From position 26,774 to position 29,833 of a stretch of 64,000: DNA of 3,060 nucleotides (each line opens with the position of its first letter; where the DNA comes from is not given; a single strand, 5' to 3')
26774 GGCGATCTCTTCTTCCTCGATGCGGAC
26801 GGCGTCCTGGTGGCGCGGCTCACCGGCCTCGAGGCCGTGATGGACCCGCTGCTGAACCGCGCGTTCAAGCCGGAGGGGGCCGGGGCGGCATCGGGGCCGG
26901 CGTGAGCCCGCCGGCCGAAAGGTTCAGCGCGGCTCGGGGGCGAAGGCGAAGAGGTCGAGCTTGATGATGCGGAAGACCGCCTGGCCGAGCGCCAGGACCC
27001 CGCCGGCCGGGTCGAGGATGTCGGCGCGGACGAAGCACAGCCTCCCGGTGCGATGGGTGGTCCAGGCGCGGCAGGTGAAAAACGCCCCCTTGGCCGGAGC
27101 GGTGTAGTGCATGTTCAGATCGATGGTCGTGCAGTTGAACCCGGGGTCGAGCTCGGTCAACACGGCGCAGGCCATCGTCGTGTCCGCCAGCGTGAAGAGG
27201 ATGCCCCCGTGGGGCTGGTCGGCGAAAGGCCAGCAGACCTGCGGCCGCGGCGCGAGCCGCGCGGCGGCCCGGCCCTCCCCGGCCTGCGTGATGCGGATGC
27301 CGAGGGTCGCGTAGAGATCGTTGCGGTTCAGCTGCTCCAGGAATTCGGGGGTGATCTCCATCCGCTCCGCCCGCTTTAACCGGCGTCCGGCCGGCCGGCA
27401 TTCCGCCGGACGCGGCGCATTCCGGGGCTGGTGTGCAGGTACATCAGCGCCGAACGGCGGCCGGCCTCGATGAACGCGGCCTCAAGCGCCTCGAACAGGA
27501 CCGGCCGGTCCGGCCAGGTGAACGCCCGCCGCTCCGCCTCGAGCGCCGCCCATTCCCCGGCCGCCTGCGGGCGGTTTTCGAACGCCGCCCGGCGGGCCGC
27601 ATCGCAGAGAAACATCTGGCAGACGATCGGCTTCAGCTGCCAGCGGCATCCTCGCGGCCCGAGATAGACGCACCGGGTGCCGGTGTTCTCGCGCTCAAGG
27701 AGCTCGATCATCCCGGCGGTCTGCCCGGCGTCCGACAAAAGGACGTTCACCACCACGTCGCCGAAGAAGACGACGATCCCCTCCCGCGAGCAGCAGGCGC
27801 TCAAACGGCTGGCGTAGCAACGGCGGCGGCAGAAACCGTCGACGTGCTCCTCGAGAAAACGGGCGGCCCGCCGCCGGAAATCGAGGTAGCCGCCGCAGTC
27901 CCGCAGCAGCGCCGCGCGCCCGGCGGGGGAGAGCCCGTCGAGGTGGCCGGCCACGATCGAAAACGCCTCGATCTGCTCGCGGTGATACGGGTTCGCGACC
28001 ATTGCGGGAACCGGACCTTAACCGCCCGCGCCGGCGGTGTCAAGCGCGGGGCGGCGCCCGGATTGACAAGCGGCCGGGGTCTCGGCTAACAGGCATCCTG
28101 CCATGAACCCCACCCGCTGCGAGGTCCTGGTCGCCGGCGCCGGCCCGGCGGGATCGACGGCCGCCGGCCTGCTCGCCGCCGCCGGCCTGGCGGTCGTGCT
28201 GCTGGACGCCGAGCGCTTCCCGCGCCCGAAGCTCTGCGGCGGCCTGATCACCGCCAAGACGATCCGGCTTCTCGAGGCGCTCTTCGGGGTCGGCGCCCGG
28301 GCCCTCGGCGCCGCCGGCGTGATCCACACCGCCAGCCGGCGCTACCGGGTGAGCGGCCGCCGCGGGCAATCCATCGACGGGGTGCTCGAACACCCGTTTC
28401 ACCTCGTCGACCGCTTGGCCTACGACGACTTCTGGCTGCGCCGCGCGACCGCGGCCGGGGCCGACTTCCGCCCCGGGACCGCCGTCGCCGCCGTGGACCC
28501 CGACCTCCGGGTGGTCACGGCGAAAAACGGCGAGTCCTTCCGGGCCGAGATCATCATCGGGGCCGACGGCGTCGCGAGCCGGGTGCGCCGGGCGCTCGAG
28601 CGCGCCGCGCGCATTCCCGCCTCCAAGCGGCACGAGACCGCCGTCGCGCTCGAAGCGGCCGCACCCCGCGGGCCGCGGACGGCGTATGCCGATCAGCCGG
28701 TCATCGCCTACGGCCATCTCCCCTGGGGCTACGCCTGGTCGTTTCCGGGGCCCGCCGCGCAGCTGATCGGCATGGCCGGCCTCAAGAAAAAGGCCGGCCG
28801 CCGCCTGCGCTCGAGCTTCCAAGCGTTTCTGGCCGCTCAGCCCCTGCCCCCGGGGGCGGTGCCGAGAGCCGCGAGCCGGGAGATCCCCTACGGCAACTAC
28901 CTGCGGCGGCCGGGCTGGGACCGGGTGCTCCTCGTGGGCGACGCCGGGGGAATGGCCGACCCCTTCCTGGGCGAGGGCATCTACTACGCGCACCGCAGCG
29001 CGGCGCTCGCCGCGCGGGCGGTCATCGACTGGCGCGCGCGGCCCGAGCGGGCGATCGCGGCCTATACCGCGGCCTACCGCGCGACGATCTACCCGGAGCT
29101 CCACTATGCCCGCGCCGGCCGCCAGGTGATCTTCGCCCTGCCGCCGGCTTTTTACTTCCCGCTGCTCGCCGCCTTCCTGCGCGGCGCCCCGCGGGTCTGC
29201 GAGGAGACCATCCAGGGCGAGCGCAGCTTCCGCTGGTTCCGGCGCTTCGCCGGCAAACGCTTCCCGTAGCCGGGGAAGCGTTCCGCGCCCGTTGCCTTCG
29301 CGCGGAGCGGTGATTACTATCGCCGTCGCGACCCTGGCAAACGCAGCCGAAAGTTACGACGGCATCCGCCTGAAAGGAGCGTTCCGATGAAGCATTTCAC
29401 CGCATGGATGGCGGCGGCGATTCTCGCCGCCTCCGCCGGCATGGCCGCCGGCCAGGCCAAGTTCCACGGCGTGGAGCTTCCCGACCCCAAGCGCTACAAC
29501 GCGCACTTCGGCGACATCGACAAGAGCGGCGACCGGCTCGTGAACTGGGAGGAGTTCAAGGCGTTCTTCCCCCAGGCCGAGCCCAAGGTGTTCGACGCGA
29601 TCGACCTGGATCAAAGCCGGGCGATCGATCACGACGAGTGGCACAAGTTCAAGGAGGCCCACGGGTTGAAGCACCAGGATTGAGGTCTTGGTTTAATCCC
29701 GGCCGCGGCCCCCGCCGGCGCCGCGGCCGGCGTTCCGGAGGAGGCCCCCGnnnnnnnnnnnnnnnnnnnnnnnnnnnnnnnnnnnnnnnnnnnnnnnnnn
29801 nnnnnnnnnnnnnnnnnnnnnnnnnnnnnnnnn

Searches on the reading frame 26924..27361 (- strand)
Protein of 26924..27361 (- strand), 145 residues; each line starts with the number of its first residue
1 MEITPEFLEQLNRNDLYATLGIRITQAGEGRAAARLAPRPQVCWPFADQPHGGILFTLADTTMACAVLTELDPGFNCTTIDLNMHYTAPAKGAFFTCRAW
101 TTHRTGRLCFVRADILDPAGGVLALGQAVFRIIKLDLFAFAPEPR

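Call 4: search_protein_families(library=pfam, proteins=[window:26924-27361:-], max_evalue=0.01)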
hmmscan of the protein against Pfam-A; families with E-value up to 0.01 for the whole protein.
window:26924-27361:- (145 aa): 3 families
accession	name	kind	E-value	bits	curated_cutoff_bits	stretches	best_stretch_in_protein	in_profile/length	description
PF03061.28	4HBT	-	2e-11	44.5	20.6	1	51-122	5-77/79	Thioesterase superfamily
PF13622.12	4HBT_3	-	0.0015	19.1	24.3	1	44-130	5-82/83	Acyl-CoA thioesterase N-terminal domain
PF20789.3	4HBT_3C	-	0.0025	18.4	24.1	1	49-126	56-134/140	Acyl-CoA thioesterase C-terminal domain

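Call 5: search_protein_families(library=ncbifam, proteins=[window:26924-27361:-], max_evalue=0.001)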
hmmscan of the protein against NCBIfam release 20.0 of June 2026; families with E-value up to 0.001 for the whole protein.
window:26924-27361:- (145 aa): 3 families
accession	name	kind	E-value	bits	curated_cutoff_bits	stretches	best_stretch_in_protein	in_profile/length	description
TIGR00369.1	unchar_dom_1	domain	2.6e-14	53.3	36.6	1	16-128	2-113/117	hotdog fold thioesterase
TIGR02286.1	PaaD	equivalog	6.5e-10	39.2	118.9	1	19-125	3-106/114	hydroxyphenylacetyl-CoA thioesterase PaaI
NF008675.0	PRK11688.1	equivalog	9.2e-07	28.8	107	1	77-130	100-153/156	thioesterase family protein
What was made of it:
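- Checked: The convergent gene at 26924-27361 (-) is a hotdog 4HBT thioesterase (calls 4, 5).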

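Call 55: search_solved_structures(query=window:26924-27361:-, max_evalue=0.01)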
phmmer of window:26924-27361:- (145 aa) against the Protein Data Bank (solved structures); distinct sequences matched with E-value up to 0.01: 11.
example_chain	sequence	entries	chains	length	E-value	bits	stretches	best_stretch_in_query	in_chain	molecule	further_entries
3nwz_A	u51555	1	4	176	2.7e-10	43.6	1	22-134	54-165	BH2602 protein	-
3dkz_A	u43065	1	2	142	5.9e-09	39.2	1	19-134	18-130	Thioesterase superfamily protein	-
3e29_A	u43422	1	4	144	9.7e-07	32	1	11-132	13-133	uncharacterized protein Q7WE92_BORBR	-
1sc0_A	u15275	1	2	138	7.8e-06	29.1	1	4-107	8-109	Hypothetical protein HI1161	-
2b6e_A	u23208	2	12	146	8.2e-06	29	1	4-107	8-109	Hypothetical UPF0152 protein HI1161 | Putative esterase HI1161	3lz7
2pim_A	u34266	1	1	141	1.1e-05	28.6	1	48-125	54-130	Phenylacetic acid degradation-related protein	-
3f1t_A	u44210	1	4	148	0.00086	22.5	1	19-91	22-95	uncharacterized protein Q9I3C8_PSEAE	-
1zki_A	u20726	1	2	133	0.00092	22.4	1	20-130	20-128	hypothetical protein PA5202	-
2f0x_A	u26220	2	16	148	0.002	21.3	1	49-126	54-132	Thioesterase superfamily member 2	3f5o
2h4u_A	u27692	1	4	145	0.0021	21.2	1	49-123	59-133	Thioesterase superfamily member 2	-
3e1e_A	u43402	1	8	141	0.007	19.5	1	11-108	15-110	Thioesterase family protein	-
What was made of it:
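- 26924..27361 (-): Hotdog-fold (4HBT, PaaI/YbdB-type) thioesterase, convergent with pfaA. It is a likely accessory or editing thioesterase. The nearest solved structures are 3nwz, 3dkz and HI1161 (call 55).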

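Call 71: search_solved_structures(query=window:26924-27361:-, max_evalue=10)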
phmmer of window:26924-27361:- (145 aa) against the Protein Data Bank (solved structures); distinct sequences matched with E-value up to 10: 28.
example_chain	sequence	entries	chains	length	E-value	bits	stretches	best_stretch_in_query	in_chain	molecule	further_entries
3nwz_A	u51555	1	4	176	2.7e-10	43.6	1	22-134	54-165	BH2602 protein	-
3dkz_A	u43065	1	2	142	5.9e-09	39.2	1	19-134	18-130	Thioesterase superfamily protein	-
3e29_A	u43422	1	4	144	9.7e-07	32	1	11-132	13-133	uncharacterized protein Q7WE92_BORBR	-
1sc0_A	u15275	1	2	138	7.8e-06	29.1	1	4-107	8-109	Hypothetical protein HI1161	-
2b6e_A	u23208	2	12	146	8.2e-06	29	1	4-107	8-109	Hypothetical UPF0152 protein HI1161 | Putative esterase HI1161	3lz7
2pim_A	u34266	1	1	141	1.1e-05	28.6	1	48-125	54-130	Phenylacetic acid degradation-related protein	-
3f1t_A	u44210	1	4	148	0.00086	22.5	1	19-91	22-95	uncharacterized protein Q9I3C8_PSEAE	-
1zki_A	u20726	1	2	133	0.00092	22.4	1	20-130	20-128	hypothetical protein PA5202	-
2f0x_A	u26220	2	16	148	0.002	21.3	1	49-126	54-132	Thioesterase superfamily member 2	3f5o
2h4u_A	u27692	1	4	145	0.0021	21.2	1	49-123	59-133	Thioesterase superfamily member 2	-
3e1e_A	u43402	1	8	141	0.007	19.5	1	11-108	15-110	Thioesterase family protein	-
2cy9_A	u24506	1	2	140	0.013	18.6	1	50-126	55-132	Thioesterase superfamily member 2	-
1psu_A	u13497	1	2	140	0.073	16.2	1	13-70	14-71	Phenylacetic acid degradation protein PaaI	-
2fs2_A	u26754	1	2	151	0.084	16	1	13-70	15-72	Phenylacetic acid degradation protein paaI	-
4ord_A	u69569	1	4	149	0.084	16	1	49-126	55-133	Thioesterase Superfamily Member 2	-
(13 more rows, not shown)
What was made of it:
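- On PfaT/Orf6 pfa-associated thioesterase: The best hits are PaaI/YbdB-type hotdogs (calls 55, 71).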

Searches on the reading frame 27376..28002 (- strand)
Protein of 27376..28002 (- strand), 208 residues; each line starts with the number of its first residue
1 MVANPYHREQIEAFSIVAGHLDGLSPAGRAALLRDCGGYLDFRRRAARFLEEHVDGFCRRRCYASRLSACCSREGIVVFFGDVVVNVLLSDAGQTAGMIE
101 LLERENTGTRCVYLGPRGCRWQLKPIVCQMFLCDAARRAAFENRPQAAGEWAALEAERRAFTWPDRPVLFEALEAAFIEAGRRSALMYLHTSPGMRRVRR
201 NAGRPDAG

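Call 4: search_protein_families(library=pfam, proteins=[window:27376-28002:-], max_evalue=0.01)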
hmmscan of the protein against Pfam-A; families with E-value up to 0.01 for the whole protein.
window:27376-28002:- (208 aa): 0 families

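Call 5: search_protein_families(library=ncbifam, proteins=[window:27376-28002:-], max_evalue=0.001)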
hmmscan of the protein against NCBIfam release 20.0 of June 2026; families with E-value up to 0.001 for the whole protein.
window:27376-28002:- (208 aa): 0 families

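Call 56: find_homologous_proteins(query=window:27376-28002:-, max_evalue=0.00001)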
Query window:27376-28002:- (208 aa): 1321 proteins with E <= 0.00001 among 5897 candidates; the best 120 are listed.
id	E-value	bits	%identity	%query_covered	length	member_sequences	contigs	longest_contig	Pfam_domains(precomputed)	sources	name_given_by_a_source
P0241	8.3e-137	471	100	100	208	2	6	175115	-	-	-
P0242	4.2e-89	316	70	93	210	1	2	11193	-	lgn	-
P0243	4.2e-72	260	59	96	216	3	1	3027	-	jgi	jgi:hypothetical protein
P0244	1.2e-70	255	56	96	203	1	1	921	-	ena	-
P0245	2.3e-70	254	55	96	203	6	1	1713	-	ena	-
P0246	9.0e-69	249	54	97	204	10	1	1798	-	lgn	-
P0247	1.1e-68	249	54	95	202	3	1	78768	-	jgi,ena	-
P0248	2.6e-68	248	54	99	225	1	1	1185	-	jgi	jgi:hypothetical protein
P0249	2.9e-68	247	55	95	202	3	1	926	-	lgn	-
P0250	3.3e-68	247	55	98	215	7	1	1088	-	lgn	-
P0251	7.2e-68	246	54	97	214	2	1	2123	-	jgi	jgi:hypothetical protein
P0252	8.3e-68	246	54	97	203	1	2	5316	-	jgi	jgi:hypothetical protein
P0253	8.4e-68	246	55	97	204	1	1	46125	-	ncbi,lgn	ncbi:MAG: hypothetical protein R6V84_11505 [Desulfobacterales bacterium]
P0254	9.7e-68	246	55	95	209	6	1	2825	-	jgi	jgi:hypothetical protein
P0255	1.3e-67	245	55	98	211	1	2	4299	-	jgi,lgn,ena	-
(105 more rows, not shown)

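Call 59: search_solved_structures(query=A1, max_evalue=10)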
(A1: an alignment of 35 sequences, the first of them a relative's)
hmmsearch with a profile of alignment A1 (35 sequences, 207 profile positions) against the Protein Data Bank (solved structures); distinct sequences matched with E-value up to 10: 3.
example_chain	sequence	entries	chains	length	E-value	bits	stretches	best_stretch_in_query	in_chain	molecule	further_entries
4oh8_B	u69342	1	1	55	0.64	12.5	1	16-51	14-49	Ras association domain-containing protein 5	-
5wru_A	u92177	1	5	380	0.66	12.4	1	4-63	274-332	Probable inorganic pyrophosphatase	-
2ymy_A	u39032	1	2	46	0.67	12.4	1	17-51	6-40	RAS ASSOCIATION DOMAIN-CONTAINING PROTEIN 5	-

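Call 60: search_protein_families(library=pfam, alignment_id=A1, max_evalue=10)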
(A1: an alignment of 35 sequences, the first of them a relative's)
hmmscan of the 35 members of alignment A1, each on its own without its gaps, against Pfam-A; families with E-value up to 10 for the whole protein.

A. member 1, P0241 (208 aa): 0 families

B. families by the number of members that match (of 35 scanned): 5 families
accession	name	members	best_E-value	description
PF13376.11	OmdA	2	0.017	Bacteriocin-protection, YdeI or OmpD-Associated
PF04382.18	SAB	1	0.044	SAB domain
PF18842.6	LPD26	1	0.12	Large polyvalent protein associated domain 26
PF13093.11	FTA4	1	0.24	Kinetochore complex Fta4 of Sim4 subunit, or CENP-50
PF05181.18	XPA_C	1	0.69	XPA protein C-terminus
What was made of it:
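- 27376..28002 (-): hyp208, a conserved cysteine-rich protein of unknown function and a recurrent accessory of this pfa family. It may bind a metal or an Fe-S cluster. It has no Pfam, NCBIfam or PDB match (calls 4, 5, 59, 60).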

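Call 61: find_encoding_contigs(protein=P0242, flank=10000, max_places=3)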
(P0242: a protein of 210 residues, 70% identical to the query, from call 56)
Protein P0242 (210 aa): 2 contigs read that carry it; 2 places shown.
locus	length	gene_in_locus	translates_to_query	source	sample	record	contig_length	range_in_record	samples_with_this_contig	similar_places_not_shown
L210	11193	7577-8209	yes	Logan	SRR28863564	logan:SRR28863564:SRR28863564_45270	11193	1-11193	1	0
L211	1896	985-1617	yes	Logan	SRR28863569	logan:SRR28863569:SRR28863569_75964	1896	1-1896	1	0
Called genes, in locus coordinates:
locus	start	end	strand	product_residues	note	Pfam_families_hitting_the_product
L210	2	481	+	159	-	?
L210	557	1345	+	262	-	PF12146:Hydrolase_4, PF00561:Abhydrolase_1, PF03096:Ndr (weak), PF12697:Abhydrolase_6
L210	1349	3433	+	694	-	PF00924:MS_channel_2nd, PF21082:MS_channel_3rd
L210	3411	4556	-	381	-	PF07992:Pyr_redox_2, PF00070:Pyr_redox (weak)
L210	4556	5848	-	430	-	PF05195:AMP_N, PF00557:Peptidase_M24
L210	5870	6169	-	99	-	PF13499:EF-hand_7 (faint), PF13405:EF-hand_6 (faint), PF00036:EF-hand_1 (faint), PF13202:EF-hand_5 (weak)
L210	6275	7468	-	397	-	PF01266:DAO (faint), PF01494:FAD_binding_3, PF04820:Trp_halogenase (faint), PF05834:Lycopene_cycl (weak), PF07992:Pyr_redox_2 (faint), PF12831:FAD_oxidored (weak), PF13450:NAD_binding_8 (weak)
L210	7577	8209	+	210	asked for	-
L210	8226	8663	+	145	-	PF03061:4HBT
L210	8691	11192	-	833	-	?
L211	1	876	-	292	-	?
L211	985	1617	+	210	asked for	-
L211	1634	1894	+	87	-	?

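Call 62: predict_structure(alignment_id=A1)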
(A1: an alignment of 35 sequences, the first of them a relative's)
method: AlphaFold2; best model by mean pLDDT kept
length: 208 residues; sequences in the alignment: 35
mean_pLDDT: 86.9   pTM: 0.85
mean pLDDT of the five models: 86.9, 86.2, 81.6, 80.0, 79.8
residues with pLDDT >= 90: 112; 70-90: 74; 50-70: 20; < 50: 2
segments of 3 or more residues with pLDDT < 50: none
pLDDT, mean of each block of 10 residues (from residue 1): 79 96 95 95 95 78 58 80 96 94 86 84 90 87 96 94 81 93 90 83 72
secondary structure, 60 per line:
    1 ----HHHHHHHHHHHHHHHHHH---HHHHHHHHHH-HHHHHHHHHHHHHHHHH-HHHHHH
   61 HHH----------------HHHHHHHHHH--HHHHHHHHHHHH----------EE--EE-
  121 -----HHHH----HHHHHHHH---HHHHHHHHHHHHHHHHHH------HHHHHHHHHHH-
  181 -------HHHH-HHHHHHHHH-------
elements in order: H5-22 H26-35 H37-53 H55-63 H80-89 H92-103 H126-129 H134-141 H145-162 H169-179 H188-191 H193-201

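Call 64: fold_search(model_id=the predicted structure, library=pdb)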
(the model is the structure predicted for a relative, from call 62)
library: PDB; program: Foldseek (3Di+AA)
matches with E <= 10: 12; with E <= 0.001: 0
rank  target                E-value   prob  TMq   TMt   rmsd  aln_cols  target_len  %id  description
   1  9y4s_A                2.5e+00  0.03  0.14  0.11  18.3       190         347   12  Crystal structure of DNA integrity scanning protein (DisA) from Mycobacterium tuberculosis in complex with cyclic di-A (released 2025-09-17)
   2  9s98_C                3.4e+00  0.03  0.14  0.16  18.9       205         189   15  CdvB2 filament - high twist, class A (released 2026-01-28)
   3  9y4s_B                5.7e+00  0.02  0.14  0.09  18.4       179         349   11  Crystal structure of DNA integrity scanning protein (DisA) from Mycobacterium tuberculosis in complex with cyclic di-A (released 2025-09-17)
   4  4oq6_A                6.6e+00  0.02  0.16  0.21  13.1       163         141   11  Crystal Structure of Human MCL-1 Bound to Inhibitor 4-hydroxy-4'-propylbiphenyl-3-carboxylic acid (released 2014-03-12)
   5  7upq_J                7.3e+00  0.01  0.16  0.16  20.1       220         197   14  Crystal structure of designed heterotrimeric assembly DHT03_1arm_A21/B/C (released 2022-12-14)
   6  6qum_G                7.7e+00  0.02  0.18  0.18  23.7       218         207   16  Thermus thermophilus V/A-type ATPase/synthase, rotational state 1 (released 2019-08-28)
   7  4p9f_B                8.1e+00  0.02  0.13  0.13  12.6       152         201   16  E. coli McbR/YncC (released 2015-01-14)
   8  9jg0_R                9.0e+00  0.01  0.13  0.07  21.9       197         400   11  Cryo-EM structure of neuropeptide FF receptor 2 in the ligand-free state with BRIL fusion, anti-BRIL Fab, and nanobody (released 2025-04-09)
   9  9y4s_H                9.4e+00  0.01  0.15  0.10  18.6       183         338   11  Crystal structure of DNA integrity scanning protein (DisA) from Mycobacterium tuberculosis in complex with cyclic di-A (released 2025-09-17)
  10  6fs2_B                9.9e+00  0.01  0.15  0.18  13.1       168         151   14  MCL1 in complex with indole acid ligand (released 2018-12-26)
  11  6e7e                  9.9e+00  0.01  0.14  0.17  22.3       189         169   13  High resolution crystal structure of IncA soluble domain (released 2019-07-10)
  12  9llz_B                9.9e+00  0.01  0.10  0.05  18.5       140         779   15  Cryo-EM structure of a class C GPCR (Global, without symmetry) (released 2026-03-18)
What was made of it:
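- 27376..28002 (-): The AF2 model has pLDDT 87 and pTM 0.85, with no PDB fold neighbour (calls 62, 64).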

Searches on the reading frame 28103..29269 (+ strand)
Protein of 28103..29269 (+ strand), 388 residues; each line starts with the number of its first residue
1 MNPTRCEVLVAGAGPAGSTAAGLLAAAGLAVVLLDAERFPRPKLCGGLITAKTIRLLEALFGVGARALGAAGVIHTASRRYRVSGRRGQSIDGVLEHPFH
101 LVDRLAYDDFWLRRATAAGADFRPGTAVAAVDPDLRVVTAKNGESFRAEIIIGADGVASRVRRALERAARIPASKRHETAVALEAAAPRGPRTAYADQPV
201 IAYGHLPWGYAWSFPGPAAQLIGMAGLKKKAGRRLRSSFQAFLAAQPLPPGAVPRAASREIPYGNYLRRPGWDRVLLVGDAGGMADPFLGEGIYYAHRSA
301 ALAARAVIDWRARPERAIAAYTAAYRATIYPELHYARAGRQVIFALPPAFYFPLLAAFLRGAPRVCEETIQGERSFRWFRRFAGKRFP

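Call 4: search_protein_families(library=pfam, proteins=[window:28103-29269:+], max_evalue=0.01)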
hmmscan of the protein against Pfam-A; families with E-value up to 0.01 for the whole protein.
window:28103-29269:+ (388 aa): 7 families
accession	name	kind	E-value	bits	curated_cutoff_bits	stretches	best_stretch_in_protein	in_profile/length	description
PF01494.25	FAD_binding_3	-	9.6e-18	64.9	22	1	5-172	1-174/349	FAD binding domain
PF04820.20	Trp_halogenase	-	2e-07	30.7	21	1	82-324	134-370/458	Tryptophan halogenase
PF12831.13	FAD_oxidored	-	1.7e-05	24.8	27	1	7-158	1-147/416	FAD dependent oxidoreductase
PF01266.30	DAO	-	0.00014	21.9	27.9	1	45-184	87-232/353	FAD dependent oxidoreductase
PF07992.20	Pyr_redox_2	-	0.00025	21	26.1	0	8-38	3-33/291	Pyridine nucleotide-disulphide oxidoreductase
PF13450.12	NAD_binding_8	-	0.0042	17.8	21.9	0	10-38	1-29/68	NAD(P)-binding Rossmann-like domain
PF03486.20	HI0933_like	-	0.0054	16.6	50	0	7-43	2-38/244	HI0933-like protein Rossmann domain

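Call 5: search_protein_families(library=ncbifam, proteins=[window:28103-29269:+], max_evalue=0.001)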
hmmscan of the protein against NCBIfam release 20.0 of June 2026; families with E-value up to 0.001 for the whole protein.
window:28103-29269:+ (388 aa): 50 families (the best 25 are shown)
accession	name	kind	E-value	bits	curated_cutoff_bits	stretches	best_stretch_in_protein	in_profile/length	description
TIGR02032.1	GG-red-SF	subfamily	2.1e-54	185.3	158.8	1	8-307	3-297/297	geranylgeranyl reductase family protein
TIGR02023.1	BchP-ChlP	subfamily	9e-28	97.3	343.3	1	7-326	2-318/388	geranylgeranyl diphosphate reductase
NF049967.1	QhpG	equivalog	9.1e-19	67.6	240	1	8-320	1-299/423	flavin-dependent monooxygenase QhpG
NF045655.1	MkRedMenJ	equivalog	1.6e-16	60.3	700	1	4-306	3-314/406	menaquinone reductase MenJ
TIGR02028.1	ChlP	equivalog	3.3e-16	59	505.3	1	8-315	3-312/398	geranylgeranyl reductase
NF005313.0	PRK06847.1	subfamily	8e-15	54.7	372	1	7-166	6-170/375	hypothetical protein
NF041080.1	DGGGPL_reductase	equivalog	2.9e-14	52.8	580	1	7-309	3-313/447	digeranylgeranylglycerophospholipid reductase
NF007450.0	PRK10015.1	subfamily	4.6e-11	42.1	466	1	5-188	5-190/429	FAD-dependent oxidoreductase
NF004829.0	PRK06183.1-3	subfamily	2.1e-10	40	390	1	4-44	7-49/520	bifunctional 3-(3-hydroxy-phenyl)propionate/3-hydroxycinnamic acid hydroxylase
NF033113.0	halo_ClmS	equivalog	3.6e-10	39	900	1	5-166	2-174/570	chloramphenicol-biosynthetic FADH2-dependent halogenase CmlS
NF005566.0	PRK07236.1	subfamily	4.8e-10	38.9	333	1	5-168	6-163/386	hypothetical protein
NF033145.1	rif_monoox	equivalog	5.8e-10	38.6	800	1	7-166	2-161/472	rifampin monooxygenase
NF004832.0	PRK06184.1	subfamily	8.4e-10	38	476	1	3-166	4-178/506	hypothetical protein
NF008519.0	PRK11445.1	equivalog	4.7e-09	35.9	303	0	7-54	5-55/355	FAD-binding protein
NF041385.1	Dggglyphlred_Halo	equivalog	7.4e-09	34.6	700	1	5-184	4-173/405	digeranylgeranylglycerophospholipid reductase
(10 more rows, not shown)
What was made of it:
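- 28103..29269 (+): Geranylgeranyl-reductase-family FAD-dependent oxidoreductase. It is a recurrent cluster neighbour whose role is inferred only. TIGR02032 scores 185 bits (cut-off 159; call 5).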

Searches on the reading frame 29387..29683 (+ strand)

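Call 4: search_protein_families(library=pfam, proteins=[window:29387-29683:+], max_evalue=0.01)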
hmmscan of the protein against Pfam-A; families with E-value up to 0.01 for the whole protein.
window:29387-29683:+ (98 aa): 4 families
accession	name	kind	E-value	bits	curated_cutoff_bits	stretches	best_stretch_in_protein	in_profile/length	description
PF13499.12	EF-hand_7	-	1.2e-06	29.2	30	0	37-61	42-66/67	EF-hand domain pair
PF00036.39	EF-hand_1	-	3.9e-06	26.5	25.4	0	41-61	6-26/29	EF hand domain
PF13405.12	EF-hand_6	-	3.9e-05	23.5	25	0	67-87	4-24/30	EF-hand domain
PF13202.12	EF-hand_5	-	0.0047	16.8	25.9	0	68-88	4-24/25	EF hand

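Call 5: search_protein_families(library=ncbifam, proteins=[window:29387-29683:+], max_evalue=0.001)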
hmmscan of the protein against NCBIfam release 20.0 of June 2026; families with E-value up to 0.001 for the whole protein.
window:29387-29683:+ (98 aa): 0 families
